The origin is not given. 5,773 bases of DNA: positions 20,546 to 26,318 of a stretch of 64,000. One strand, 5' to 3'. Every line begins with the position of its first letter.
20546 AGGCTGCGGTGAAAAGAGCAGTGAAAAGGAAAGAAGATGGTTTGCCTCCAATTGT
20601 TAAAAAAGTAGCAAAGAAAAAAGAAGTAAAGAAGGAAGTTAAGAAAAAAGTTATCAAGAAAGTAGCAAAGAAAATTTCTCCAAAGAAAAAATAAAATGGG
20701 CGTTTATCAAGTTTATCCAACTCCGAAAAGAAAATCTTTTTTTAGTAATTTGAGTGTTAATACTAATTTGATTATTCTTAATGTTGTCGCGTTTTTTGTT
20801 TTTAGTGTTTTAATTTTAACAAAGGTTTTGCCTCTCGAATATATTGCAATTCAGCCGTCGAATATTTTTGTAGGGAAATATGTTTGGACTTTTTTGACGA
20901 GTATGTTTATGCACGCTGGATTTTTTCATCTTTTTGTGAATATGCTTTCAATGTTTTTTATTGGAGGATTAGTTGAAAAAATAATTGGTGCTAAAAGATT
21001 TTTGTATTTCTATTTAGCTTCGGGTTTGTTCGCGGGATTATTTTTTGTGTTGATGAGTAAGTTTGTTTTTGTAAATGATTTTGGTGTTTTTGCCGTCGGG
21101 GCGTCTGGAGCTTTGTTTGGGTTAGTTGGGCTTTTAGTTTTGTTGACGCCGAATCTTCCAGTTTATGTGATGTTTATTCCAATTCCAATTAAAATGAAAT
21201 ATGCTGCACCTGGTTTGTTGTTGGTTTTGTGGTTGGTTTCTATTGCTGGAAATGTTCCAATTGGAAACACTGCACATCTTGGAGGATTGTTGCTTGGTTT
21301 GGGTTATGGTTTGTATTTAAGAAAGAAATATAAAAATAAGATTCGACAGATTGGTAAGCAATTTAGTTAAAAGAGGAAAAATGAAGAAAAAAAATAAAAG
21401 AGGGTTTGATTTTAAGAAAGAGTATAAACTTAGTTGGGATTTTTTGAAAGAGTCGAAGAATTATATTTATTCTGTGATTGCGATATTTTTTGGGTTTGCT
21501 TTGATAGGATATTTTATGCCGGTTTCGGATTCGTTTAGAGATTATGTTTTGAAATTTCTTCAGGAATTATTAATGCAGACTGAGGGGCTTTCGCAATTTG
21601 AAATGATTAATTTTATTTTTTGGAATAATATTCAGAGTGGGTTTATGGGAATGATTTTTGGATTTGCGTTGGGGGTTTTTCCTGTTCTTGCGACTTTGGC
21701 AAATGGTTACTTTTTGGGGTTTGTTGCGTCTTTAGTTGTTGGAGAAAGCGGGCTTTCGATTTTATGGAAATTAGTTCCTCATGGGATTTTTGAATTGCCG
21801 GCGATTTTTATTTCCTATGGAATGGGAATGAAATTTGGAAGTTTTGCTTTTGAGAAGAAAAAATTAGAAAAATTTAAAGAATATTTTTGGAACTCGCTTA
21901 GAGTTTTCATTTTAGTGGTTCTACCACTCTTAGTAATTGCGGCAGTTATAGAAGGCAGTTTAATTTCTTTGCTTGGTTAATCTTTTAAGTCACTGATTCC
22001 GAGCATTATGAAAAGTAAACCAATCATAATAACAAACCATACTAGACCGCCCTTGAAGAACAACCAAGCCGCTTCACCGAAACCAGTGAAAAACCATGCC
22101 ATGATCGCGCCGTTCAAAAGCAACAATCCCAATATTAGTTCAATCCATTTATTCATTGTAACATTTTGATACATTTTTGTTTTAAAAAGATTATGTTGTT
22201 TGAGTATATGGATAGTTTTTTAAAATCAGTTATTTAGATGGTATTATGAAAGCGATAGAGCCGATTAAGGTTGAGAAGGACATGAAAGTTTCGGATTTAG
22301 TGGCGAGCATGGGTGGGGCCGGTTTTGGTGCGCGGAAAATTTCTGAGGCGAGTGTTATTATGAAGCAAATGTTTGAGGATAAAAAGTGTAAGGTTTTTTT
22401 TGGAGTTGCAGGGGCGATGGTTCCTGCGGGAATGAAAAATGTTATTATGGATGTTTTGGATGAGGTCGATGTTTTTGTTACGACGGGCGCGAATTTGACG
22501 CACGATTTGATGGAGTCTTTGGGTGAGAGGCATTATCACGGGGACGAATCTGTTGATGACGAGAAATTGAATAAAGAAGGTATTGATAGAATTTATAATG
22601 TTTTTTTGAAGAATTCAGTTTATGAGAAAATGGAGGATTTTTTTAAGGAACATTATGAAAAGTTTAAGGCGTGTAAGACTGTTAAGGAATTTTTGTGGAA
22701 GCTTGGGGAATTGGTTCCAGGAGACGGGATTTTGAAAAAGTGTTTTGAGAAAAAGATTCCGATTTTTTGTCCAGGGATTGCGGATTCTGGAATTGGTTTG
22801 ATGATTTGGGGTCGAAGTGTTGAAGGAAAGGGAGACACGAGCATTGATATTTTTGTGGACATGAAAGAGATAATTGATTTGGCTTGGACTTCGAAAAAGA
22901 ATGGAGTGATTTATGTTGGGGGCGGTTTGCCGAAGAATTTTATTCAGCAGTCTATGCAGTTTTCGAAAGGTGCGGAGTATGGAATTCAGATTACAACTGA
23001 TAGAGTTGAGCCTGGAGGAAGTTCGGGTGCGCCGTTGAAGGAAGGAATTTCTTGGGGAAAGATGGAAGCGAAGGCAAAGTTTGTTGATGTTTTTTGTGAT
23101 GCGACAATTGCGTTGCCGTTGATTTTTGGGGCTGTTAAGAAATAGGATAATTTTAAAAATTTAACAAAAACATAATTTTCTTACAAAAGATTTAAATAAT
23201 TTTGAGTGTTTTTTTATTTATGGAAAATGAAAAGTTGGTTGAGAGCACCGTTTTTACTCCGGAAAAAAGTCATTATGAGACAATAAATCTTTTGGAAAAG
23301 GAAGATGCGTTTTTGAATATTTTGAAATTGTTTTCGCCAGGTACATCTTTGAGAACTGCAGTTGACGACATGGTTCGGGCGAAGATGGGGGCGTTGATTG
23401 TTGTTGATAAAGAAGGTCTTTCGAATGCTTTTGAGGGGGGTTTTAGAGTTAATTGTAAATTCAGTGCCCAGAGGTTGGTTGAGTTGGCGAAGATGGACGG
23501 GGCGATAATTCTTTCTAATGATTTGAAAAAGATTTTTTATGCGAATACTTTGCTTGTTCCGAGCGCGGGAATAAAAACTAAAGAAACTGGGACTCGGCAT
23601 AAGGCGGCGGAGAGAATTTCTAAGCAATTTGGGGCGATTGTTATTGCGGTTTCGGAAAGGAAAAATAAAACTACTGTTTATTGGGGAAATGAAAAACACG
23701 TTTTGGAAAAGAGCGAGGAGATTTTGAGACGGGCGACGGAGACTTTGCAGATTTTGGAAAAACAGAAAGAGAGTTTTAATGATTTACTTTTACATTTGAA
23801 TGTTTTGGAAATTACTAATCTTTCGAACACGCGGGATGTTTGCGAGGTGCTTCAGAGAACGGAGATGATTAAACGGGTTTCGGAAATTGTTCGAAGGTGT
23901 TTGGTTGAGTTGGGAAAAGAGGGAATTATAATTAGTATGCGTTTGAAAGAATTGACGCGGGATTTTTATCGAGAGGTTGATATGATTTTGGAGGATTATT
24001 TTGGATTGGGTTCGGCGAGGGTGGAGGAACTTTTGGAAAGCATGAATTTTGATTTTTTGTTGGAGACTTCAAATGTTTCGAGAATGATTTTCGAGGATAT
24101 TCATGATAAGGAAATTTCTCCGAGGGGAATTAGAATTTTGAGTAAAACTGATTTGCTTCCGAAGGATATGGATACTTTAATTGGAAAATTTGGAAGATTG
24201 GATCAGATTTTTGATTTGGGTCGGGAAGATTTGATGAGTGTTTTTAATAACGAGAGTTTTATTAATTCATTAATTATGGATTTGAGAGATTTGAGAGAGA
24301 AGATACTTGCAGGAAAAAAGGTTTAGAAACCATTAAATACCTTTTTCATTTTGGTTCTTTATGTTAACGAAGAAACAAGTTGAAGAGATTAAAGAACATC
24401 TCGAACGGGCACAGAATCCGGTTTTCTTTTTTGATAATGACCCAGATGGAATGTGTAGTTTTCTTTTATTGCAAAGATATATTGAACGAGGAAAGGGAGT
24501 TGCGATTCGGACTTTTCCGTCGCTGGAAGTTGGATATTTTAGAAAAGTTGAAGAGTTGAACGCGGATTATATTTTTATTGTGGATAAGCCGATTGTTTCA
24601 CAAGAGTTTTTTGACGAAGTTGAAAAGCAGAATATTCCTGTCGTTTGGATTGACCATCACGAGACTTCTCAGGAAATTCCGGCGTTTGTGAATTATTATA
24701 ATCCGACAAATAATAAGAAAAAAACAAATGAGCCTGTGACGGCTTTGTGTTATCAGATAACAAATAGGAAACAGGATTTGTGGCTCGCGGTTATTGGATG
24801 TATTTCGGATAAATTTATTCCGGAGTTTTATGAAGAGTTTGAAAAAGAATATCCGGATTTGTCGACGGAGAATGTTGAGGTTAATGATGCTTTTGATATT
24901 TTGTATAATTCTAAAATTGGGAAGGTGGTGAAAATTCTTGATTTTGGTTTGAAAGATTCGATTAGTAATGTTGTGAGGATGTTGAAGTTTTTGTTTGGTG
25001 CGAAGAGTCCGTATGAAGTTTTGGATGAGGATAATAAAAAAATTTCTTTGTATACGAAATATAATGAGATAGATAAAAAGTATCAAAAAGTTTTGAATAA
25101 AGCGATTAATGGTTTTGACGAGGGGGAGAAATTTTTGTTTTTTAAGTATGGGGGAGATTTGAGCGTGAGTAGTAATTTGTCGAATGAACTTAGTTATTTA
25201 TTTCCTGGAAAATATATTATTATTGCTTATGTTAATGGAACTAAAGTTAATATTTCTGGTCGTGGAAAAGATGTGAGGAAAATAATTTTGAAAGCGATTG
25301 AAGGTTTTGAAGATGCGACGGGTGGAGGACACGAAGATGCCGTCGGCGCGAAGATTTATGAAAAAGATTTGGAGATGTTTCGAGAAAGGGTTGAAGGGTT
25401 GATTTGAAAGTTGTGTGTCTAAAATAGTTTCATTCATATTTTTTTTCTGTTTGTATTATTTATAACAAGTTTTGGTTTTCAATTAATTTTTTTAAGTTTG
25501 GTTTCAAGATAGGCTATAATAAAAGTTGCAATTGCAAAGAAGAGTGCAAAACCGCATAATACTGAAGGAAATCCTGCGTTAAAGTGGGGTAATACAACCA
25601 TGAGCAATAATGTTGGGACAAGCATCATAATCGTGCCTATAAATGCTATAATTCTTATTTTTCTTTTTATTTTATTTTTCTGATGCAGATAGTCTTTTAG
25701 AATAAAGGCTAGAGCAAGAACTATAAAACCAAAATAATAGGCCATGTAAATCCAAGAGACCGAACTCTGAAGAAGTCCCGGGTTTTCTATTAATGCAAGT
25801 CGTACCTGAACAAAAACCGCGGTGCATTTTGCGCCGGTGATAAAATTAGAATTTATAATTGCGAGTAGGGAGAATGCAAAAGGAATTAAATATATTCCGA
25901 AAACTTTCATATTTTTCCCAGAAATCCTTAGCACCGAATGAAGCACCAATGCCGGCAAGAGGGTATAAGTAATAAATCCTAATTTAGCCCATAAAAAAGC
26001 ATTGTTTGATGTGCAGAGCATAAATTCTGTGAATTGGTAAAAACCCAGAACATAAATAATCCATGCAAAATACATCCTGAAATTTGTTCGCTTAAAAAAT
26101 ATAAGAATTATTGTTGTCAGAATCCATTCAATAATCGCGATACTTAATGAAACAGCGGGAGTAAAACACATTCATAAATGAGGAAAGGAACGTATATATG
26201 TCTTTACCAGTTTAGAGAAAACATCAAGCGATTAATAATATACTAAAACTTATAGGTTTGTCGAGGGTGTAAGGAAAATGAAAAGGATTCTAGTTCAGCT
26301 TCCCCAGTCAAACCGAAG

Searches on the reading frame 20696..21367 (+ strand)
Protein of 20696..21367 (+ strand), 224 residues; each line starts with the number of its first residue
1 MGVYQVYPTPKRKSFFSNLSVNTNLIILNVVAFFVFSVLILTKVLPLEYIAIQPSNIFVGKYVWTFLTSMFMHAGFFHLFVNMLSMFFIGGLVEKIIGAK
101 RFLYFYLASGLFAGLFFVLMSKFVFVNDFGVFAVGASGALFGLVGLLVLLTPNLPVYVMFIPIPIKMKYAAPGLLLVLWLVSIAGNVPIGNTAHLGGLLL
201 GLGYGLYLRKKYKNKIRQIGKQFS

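Call 60: search_protein_families(library=pfam, proteins=[window:20696-21367:+], max_evalue=0.001)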
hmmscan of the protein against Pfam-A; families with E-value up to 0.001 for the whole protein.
window:20696-21367:+ (224 aa): 2 families
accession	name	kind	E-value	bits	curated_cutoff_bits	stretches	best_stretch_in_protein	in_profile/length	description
PF01694.28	Rhomboid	-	2.5e-29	102.7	22.6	1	62-210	3-142/143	Rhomboid domain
PF08551.15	DUF1751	-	3.9e-07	31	22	1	54-149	1-96/99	Eukaryotic integral membrane protein (DUF1751)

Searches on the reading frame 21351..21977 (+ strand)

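Call 60: search_protein_families(library=pfam, proteins=[window:21351-21977:+], max_evalue=0.001)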
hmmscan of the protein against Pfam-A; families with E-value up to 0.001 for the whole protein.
window:21351-21977:+ (209 aa): 1 family
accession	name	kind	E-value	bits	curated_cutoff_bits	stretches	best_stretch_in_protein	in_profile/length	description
PF01944.22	SpoIIM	-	1.7e-25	90.3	26.9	1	43-202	2-159/163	Stage II sporulation protein M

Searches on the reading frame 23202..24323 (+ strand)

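Call 60: search_protein_families(library=pfam, proteins=[window:23202-24323:+], max_evalue=0.001)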
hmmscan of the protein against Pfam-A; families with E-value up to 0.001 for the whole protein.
window:23202-24323:+ (374 aa): 2 families
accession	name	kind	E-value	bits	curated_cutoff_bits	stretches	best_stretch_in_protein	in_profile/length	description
PF02457.21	DAC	-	9.4e-27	93.4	27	1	52-163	2-117/119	DisA bacterial checkpoint controller nucleotide-binding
PF10635.14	DisA-linker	-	2.6e-26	92.5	25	1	168-295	1-132/142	DisA bacterial checkpoint controller linker region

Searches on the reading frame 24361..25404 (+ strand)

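Call 60: search_protein_families(library=pfam, proteins=[window:24361-25404:+], max_evalue=0.001)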
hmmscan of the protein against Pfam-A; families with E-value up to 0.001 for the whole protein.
window:24361-25404:+ (348 aa): 2 families
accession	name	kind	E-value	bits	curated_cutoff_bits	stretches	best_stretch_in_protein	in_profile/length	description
PF01368.27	DHH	-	1.7e-09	38.5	28.1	1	25-130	7-102/125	DHH family, N-terminal domain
PF02272.25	DHHA1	-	1.7e-07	32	25.9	1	262-347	10-99/102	DHHA1 domain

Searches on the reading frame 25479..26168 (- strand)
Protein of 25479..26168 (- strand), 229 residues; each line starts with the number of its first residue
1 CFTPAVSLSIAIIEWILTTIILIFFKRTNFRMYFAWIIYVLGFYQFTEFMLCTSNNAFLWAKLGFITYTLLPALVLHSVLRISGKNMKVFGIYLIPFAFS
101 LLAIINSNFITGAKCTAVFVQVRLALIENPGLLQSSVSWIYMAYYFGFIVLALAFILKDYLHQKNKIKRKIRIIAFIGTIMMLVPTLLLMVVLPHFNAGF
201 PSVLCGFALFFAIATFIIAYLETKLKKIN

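Call 60: search_protein_families(library=pfam, proteins=[window:25479-26168:-], max_evalue=0.001)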
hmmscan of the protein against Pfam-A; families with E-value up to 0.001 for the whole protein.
window:25479-26168:- (229 aa): 1 family
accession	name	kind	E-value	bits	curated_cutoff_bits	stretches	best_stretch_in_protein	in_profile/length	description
PF16927.11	HisKA_7TM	-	2.2e-07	31.4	28.6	1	16-218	7-214/224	N-terminal 7TM region of histidine kinase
